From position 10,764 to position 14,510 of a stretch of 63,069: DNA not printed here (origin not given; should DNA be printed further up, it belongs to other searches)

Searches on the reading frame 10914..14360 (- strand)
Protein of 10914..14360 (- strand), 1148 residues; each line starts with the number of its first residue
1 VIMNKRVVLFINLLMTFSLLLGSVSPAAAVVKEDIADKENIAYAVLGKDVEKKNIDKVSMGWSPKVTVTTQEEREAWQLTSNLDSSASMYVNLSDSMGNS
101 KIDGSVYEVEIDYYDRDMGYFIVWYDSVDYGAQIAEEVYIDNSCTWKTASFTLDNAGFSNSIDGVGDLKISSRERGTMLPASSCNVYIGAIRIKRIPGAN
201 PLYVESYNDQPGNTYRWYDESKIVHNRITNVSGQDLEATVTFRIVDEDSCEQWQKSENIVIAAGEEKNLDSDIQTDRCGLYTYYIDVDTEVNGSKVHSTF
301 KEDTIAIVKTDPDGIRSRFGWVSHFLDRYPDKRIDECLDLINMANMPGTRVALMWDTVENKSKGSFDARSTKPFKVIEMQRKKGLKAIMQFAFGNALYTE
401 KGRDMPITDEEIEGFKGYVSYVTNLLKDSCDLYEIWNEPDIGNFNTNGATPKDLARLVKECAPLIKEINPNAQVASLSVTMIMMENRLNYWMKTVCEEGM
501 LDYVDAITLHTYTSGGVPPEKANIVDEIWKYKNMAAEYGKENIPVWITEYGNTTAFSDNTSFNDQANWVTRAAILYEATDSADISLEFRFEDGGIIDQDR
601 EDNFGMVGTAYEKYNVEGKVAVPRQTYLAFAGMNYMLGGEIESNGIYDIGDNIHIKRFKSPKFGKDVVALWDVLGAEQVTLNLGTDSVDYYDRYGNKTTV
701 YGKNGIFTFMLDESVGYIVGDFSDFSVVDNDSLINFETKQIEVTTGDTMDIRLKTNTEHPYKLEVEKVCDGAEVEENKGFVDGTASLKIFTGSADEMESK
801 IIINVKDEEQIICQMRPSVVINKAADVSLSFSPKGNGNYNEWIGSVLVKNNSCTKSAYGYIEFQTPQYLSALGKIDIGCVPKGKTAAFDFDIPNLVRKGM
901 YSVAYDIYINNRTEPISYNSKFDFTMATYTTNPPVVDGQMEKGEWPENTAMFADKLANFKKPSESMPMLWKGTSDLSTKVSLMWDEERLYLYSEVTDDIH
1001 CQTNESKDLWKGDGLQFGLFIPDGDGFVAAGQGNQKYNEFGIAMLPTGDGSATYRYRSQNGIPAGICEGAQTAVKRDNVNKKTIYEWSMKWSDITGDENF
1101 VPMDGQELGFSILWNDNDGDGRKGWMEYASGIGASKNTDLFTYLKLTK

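Call 67: search_protein_families(library=pfam, proteins=[window:10914-14360:-], max_evalue=0.00001)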
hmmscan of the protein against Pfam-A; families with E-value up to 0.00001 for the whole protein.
window:10914-14360:- (1148 aa): 4 families
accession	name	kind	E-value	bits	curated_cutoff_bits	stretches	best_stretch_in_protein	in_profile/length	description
PF00150.24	Cellulase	-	2.3e-10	40.8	23.5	1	328-570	17-254/272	Cellulase (glycosyl hydrolase family 5)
PF06452.16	CBM9_1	-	8.9e-10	39.2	23.4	1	965-1147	16-183/185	Carbohydrate family 9 binding domain-like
PF01229.23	Glyco_hydro_39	-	1.4e-08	34.5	26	1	433-575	152-291/472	Glycosyl hydrolases family 39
PF11790.14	Glyco_hydro_cc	-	9.4e-06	25.8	21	1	436-570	72-190/237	Glycosyl hydrolase catalytic core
